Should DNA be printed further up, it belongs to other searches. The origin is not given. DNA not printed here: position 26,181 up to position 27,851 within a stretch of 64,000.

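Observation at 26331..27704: Unusual fusion: DUF4062-like (TIR/NDT-like) N-terminal domain with two ACT small-molecule-binding domains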

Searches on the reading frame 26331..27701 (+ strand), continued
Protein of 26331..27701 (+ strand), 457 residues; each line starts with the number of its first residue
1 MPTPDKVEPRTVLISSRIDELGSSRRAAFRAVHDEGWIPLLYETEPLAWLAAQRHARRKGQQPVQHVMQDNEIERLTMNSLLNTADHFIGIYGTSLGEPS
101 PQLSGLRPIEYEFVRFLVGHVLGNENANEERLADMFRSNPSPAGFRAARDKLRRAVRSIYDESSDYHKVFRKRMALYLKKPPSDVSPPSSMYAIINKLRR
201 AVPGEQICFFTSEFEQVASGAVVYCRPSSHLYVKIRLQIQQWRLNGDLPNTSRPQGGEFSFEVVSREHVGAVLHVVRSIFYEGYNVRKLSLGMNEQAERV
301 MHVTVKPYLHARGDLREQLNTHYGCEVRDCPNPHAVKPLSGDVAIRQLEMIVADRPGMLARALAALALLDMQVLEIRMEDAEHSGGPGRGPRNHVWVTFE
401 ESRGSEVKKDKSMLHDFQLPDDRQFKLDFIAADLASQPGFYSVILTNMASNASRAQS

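Call 22: predict_structure(alignment_id=A1)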
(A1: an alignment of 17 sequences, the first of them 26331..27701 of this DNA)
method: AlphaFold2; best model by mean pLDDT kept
length: 457 residues; sequences in the alignment: 17
mean_pLDDT: 78.2   pTM: 0.80
mean pLDDT of the five models: 78.2, 76.9, 76.5, 74.7, 71.6
residues with pLDDT >= 90: 112; 70-90: 237; 50-70: 54; < 50: 54
segments of 3 or more residues with pLDDT < 50: 1-6, 44-70, 406-416, 450-457
pLDDT, mean of each block of 10 residues (from residue 1): 49 81 86 88 52 41 41 70 88 77 86 92 69 84 91 93 92 91 63 86 81 85 86 92 75 73 84 88 87 89 86 86 86 80 86 85 85 89 62 91 58 50 83 85 79 35
secondary structure, 60 per line:
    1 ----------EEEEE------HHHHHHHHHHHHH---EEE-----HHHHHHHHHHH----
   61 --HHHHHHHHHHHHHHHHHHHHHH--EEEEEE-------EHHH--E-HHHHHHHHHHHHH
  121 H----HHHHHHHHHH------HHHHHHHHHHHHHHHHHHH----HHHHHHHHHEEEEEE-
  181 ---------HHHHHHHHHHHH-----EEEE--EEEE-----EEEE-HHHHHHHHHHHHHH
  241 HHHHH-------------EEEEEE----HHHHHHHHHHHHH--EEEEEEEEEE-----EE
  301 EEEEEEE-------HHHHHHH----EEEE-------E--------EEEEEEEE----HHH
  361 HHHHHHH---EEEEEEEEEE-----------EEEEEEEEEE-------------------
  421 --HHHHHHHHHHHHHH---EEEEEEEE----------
elements in order: E11-15 H22-34 E38-40 H46-56 H63-84 E87-92 H108-121 H126-135 H142-160 H165-173 E174-179 H190-201 E207-210 E213-216 E222-225 H227-245 E259-264 H269-281 E284-293 E299-307 H315-321 E326-329 E346-353 H358-367 E371-380 E392-401 H423-436 E440-447

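Call 24: search_protein_families(library=pfam, proteins=[P0020, P0021, P0022, P0023, P0024, P0025, P0026, P0028, P0035, P0039], max_evalue=0.01)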
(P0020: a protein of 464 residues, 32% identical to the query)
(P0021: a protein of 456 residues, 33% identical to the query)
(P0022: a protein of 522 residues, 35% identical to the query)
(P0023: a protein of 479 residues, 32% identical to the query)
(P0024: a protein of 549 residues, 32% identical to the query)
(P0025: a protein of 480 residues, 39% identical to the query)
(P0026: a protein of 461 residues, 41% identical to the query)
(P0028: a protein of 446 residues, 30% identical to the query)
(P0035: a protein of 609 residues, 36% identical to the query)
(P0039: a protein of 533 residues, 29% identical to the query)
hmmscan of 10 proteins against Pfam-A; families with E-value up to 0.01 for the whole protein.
P0020 (464 aa): 2 families
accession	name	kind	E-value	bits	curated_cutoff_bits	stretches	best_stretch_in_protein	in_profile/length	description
PF13271.11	DUF4062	-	7.7e-05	23.3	24.7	1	15-104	2-69/82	Domain of unknown function (DUF4062)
PF13291.12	ACT_4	-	0.0055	17.8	27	0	347-392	9-54/80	ACT domain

P0021 (456 aa): 2 families
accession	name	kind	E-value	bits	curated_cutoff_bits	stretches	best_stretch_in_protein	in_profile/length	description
PF13271.11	DUF4062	-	0.00074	20.1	24.7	1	12-107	1-80/82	Domain of unknown function (DUF4062)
PF01842.31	ACT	-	0.0068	16.6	27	0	273-298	11-36/66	ACT domain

P0022 (522 aa): 1 family
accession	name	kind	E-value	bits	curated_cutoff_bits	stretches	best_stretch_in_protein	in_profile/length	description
PF13271.11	DUF4062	-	1.3e-06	29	24.7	1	5-100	2-68/82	Domain of unknown function (DUF4062)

P0023 (479 aa): 2 families
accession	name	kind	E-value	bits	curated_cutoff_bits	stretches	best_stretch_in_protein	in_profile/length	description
PF13271.11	DUF4062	-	1.2e-06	29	24.7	1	40-134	2-79/82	Domain of unknown function (DUF4062)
PF13291.12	ACT_4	-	0.0016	19.5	27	0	377-424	9-56/80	ACT domain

P0024 (549 aa): 1 family
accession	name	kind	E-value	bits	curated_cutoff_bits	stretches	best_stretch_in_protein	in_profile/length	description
PF13271.11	DUF4062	-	2e-05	25.1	24.7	1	32-121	2-67/82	Domain of unknown function (DUF4062)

P0025 (480 aa): 1 family
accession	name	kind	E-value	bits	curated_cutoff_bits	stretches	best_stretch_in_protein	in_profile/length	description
PF13271.11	DUF4062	-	0.00017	22.1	24.7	1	1-89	3-70/82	Domain of unknown function (DUF4062)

P0026 (461 aa): 1 family
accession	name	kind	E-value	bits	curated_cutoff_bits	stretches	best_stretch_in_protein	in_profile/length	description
PF13271.11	DUF4062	-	8.4e-06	26.3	24.7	1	4-67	2-67/82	Domain of unknown function (DUF4062)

P0028 (446 aa): 4 families
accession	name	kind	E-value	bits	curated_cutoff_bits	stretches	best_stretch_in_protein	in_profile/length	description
PF13271.11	DUF4062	-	1.4e-08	35.2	24.7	1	11-76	2-69/82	Domain of unknown function (DUF4062)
PF01842.31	ACT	-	4.9e-06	26.7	27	1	238-268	5-35/66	ACT domain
PF13291.12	ACT_4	-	0.0002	22.4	27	0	235-272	8-45/80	ACT domain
PF22629.2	ACT_AHAS_ss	-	0.00035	21.1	27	0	240-282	5-45/67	AHAS small subunit-like ACT domain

P0035 (609 aa): 4 families
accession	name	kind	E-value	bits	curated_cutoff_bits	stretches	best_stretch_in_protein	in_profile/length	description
PF13271.11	DUF4062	-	3.6e-07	30.7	24.7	1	45-122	2-80/82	Domain of unknown function (DUF4062)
PF13291.12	ACT_4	-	8.7e-05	23.6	27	0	488-520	11-43/80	ACT domain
PF01842.31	ACT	-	0.0001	22.5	27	0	350-391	5-40/66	ACT domain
PF22629.2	ACT_AHAS_ss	-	0.0036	17.9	27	0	348-383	1-36/67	AHAS small subunit-like ACT domain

P0039 (533 aa): 4 families
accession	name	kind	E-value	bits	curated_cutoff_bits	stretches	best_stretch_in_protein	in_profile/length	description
PF13291.12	ACT_4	-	5.1e-05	24.3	27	0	341-372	14-45/80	ACT domain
PF13271.11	DUF4062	-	5.1e-05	23.8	24.7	1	8-98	2-70/82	Domain of unknown function (DUF4062)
PF01842.31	ACT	-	0.00091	19.4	27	1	341-369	8-36/66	ACT domain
PF22629.2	ACT_AHAS_ss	-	0.0042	17.7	27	1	342-369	7-34/67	AHAS small subunit-like ACT domain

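Call 26: fold_search(model_id=the predicted structure, library=pdb)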
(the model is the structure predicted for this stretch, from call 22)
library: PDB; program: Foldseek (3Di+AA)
matches with E <= 10: 1327; with E <= 0.001: 23
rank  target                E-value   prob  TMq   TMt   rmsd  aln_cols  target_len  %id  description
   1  8y1j_A                7.3e-07  1.00  0.29  0.27  20.8       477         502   11  Structure of the pyridoxal 5'-phosphate-dependent (PLP) threonine deaminase ilvA1 from Pseudomonas aeruginosa PAO1 (released 2024-05-22)
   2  8y1j_B                2.9e-06  1.00  0.27  0.25  21.0       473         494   11  Structure of the pyridoxal 5'-phosphate-dependent (PLP) threonine deaminase ilvA1 from Pseudomonas aeruginosa PAO1 (released 2024-05-22)
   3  9d2s                  1.1e-05  1.00  0.28  0.63   6.5       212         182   17  Crystal structure of E. coli Threonine dehydratase regulatory domain F352A mutant in complex with isoleucine (released 2025-04-09)
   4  9d2r                  2.7e-05  1.00  0.26  0.59   6.2       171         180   17  Crystal structure of E. coli Threonine dehydratase regulatory domain in complex with isoleucine (released 2025-04-09)
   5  3l76_B                5.4e-05  0.82  0.17  0.14  22.4       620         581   10  Crystal Structure of Aspartate Kinase from Synechocystis (released 2010-06-09)
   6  2nyi_B                5.7e-05  1.00  0.18  0.43  15.5       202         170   15  Crystal Structure of an Unknown Protein from Galdieria sulphuraria (released 2006-12-12)
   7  3l76_A                6.4e-05  0.91  0.19  0.15  22.4       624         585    9  Crystal Structure of Aspartate Kinase from Synechocystis (released 2010-06-09)
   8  8g5z_EF               7.9e-05  0.87  0.18  0.19  20.0       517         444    8  mRNA decoding in human is kinetically and structurally distinct from bacteria (GA state) (released 2023-04-19)
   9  2nyi_A                1.2e-04  1.00  0.16  0.37  15.5       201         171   15  Crystal Structure of an Unknown Protein from Galdieria sulphuraria (released 2006-12-12)
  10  1ygy_A                1.8e-04  0.69  0.15  0.13  21.1       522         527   11  Crystal Structure of D-3-Phosphoglycerate dehydrogenase From Mycobacterium tuberculosis (released 2005-01-25)
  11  3wxm_E                2.0e-04  0.80  0.19  0.20  21.0       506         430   10  Crystal structure of archaeal Pelota and GTP-bound EF1 alpha complex (released 2014-09-03)
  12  6fdb_A                2.9e-04  1.00  0.17  0.34  13.6       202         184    9  Positively supercharged variant of the computationally designed cage protein O3-33 (released 2018-08-22)
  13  3dc2_A                2.9e-04  0.69  0.16  0.14  20.9       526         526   12  Crystal structure of serine bound D-3-phosphoglycerate dehydrogenase from Mycobacterium tuberculosis (released 2008-07-22)
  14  8ukm_A                5.1e-04  0.99  0.16  0.33  13.4       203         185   13  T33-ml30 - Designed Tetrahedral Protein Cage Using Machine Learning Algorithms (released 2024-03-06)
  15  5yei_A                6.0e-04  0.84  0.18  0.19  19.8       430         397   12  Mechanistic insight into the regulation of Pseudomonas aeruginosa aspartate kinase (released 2018-08-29)
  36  1u8s_B                1.9e-03  0.99  0.16  0.34  15.3       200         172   13  Crystal structure of putative glycine cleavage system transcriptional repressor (released 2004-08-17)
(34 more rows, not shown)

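Call 45: search_protein_families(library=pfam, alignment_id=A2, max_evalue=0.01)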
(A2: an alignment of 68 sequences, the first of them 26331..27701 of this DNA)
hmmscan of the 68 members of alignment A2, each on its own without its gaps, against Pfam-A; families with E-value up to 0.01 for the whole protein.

A. member 1, window:26331-27701:+ (457 aa): 2 families
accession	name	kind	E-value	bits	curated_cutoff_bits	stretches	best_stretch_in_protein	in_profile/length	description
PF13271.11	DUF4062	-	0.0044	17.6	24.7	0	12-102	2-70/82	Domain of unknown function (DUF4062)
PF01842.31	ACT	-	0.0072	16.5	27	0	347-371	2-26/66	ACT domain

B. families by the number of members that match (of 68 scanned): 6 families
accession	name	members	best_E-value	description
PF13271.11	DUF4062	55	4.2e-11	Domain of unknown function (DUF4062)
PF01842.31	ACT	36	2.3e-09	ACT domain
PF13291.12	ACT_4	16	9.6e-08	ACT domain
PF22629.2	ACT_AHAS_ss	12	2.8e-06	AHAS small subunit-like ACT domain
PF13740.12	ACT_6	2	0.00014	ACT domain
PF22190.2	TTHA0829-like_ACT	1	0.0071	TTHA0829-like ACT domain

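Call 46: find_related_loci(query=A3, collection=genome_contigs, flank=10000)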
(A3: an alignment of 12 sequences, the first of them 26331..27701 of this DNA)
Query A3 (457 aa) in genome_contigs; peptide patterns used: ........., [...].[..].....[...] (x = any residue, [..] = any of these).
134 stretches matched a pattern, but none encodes a relative of the query by tblastn (E <= 1e-3).

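Call 66: search_protein_families(library=padloc, proteins=[L001:8761-9828:+, L001:7058-8704:+, L006:8204-9343:+, L006:9360-9869:+, L006:2365-5814:-, L007:2502-3149:+, L004:8988-9614:-, L004:12248-12787:-], max_evalue=0.001)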
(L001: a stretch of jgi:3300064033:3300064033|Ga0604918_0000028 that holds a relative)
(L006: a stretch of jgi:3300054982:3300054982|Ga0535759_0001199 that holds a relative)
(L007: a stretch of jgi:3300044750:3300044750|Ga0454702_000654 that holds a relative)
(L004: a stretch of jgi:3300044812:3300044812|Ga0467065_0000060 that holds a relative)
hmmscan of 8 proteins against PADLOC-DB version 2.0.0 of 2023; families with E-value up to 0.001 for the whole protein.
L001:8761-9828:+ (356 aa): 3 families
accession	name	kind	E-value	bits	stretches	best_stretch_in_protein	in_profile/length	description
PDLC02012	SAVED5--SAVED_TIR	-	4.4e-09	33.9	1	11-227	14-148/404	-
PDLC05062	PDC-S66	-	1.8e-05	22.4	1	12-103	150-240/282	-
PDLC00436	ThsB1|ThsB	-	0.00023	18.7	1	8-108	33-135/183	TIR-like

L001:7058-8704:+ (549 aa): 0 families

L006:8204-9343:+ (380 aa): 0 families

L006:9360-9869:+ (170 aa): 0 families

L006:2365-5814:- (1150 aa): 7 families
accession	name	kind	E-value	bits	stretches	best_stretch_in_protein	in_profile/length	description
PDLC02361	PifA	-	4.9e-22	76.3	1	520-610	6-99/720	PifA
PDLC02209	QatA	-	8.1e-20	69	2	529-610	9-90/646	-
PDLC04959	PDC-S20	-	4e-19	67.5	2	530-611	18-97/464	-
PDLC02210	QatA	-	2.6e-17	60.6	1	527-637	6-117/593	-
PDLC04958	PDC-S20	-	4.7e-13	47.3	2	755-859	173-265/458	-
PDLC04956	PDC-S20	-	5.9e-09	33.8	1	758-782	182-206/450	-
PDLC04957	PDC-S20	-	4.4e-06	24.4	0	749-808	171-235/446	-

L007:2502-3149:+ (216 aa): 0 families

L004:8988-9614:- (209 aa): 0 families

L004:12248-12787:- (180 aa): 0 families

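Call 68: find_related_loci(query=A3, collection=viral_contigs, flank=10000)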
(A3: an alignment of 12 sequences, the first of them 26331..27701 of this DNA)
Query A3 (457 aa) in viral_contigs; peptide patterns used: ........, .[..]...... (x = any residue, [..] = any of these).
94 stretches matched a pattern, but none encodes a relative of the query by tblastn (E <= 1e-3).

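Call 69: find_related_loci(query=A3, collection=metagenome_contigs, flank=10000)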
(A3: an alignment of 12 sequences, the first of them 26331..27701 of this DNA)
Query A3 (457 aa) in metagenome_contigs; peptide patterns used: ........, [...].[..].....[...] (x = any residue, [..] = any of these).
293 stretches matched a pattern; 1 encode a relative of the query (tblastn E <= 1e-3); 1 distinct loci.
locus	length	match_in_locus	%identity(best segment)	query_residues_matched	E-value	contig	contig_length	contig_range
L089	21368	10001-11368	50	1-447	3e-128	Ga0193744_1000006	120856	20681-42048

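Call 71: search_solved_structures(query=P0028, max_evalue=10, show_alignments=3)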
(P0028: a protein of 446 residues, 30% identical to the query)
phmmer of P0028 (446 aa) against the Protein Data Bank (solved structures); distinct sequences matched with E-value up to 10: 0.

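Call 84: list_cluster_members(proteins=[P0022, P0023, P0028, P0035, P0020, P0021, P0024, P0026, P0039, P0025])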
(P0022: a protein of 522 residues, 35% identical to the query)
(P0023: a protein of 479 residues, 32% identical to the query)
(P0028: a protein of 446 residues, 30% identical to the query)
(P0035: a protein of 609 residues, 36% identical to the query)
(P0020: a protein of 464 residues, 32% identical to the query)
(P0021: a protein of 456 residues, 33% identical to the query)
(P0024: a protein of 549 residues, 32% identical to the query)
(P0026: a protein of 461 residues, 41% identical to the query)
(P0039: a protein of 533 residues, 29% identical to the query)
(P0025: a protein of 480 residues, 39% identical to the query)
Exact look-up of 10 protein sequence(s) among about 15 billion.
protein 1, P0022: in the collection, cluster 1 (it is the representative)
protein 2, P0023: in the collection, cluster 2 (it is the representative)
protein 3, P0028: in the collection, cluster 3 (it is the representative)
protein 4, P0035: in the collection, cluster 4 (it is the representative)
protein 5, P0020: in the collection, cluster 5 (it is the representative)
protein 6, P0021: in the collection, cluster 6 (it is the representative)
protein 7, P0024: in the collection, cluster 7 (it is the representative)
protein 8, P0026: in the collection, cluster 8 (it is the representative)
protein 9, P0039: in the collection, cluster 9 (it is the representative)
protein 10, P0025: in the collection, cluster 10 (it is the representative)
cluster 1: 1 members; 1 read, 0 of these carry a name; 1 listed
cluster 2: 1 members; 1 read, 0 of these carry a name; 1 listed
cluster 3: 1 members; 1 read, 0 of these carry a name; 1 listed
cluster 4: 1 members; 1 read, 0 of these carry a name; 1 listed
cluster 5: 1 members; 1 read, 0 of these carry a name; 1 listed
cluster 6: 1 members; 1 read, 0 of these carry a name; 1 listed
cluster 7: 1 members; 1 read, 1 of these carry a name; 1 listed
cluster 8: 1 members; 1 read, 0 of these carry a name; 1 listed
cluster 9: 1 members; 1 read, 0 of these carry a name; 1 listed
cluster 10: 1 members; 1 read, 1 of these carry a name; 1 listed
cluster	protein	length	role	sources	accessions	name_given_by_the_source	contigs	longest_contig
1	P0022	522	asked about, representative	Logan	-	-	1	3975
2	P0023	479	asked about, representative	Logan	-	-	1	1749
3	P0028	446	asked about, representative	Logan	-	-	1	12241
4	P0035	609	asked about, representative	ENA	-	-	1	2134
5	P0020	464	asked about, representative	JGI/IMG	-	-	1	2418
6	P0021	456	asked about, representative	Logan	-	-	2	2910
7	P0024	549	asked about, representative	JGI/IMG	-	hypothetical protein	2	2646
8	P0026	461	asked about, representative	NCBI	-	-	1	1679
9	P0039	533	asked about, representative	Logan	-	-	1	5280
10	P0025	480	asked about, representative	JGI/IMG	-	hypothetical protein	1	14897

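Call 87: search_dna_similar(query=window:26331-27701:+, collection=plasmids, mode=protein, max_evalue=0.001, max_rows=15)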
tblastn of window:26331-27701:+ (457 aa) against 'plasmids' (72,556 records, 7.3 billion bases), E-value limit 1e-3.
No match.

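Call 90: search_dna_similar(query=window:26331-27701:+, collection=phages, mode=protein, max_evalue=0.001, max_rows=15)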
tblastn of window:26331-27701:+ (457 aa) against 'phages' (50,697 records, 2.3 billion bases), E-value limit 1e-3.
No match.
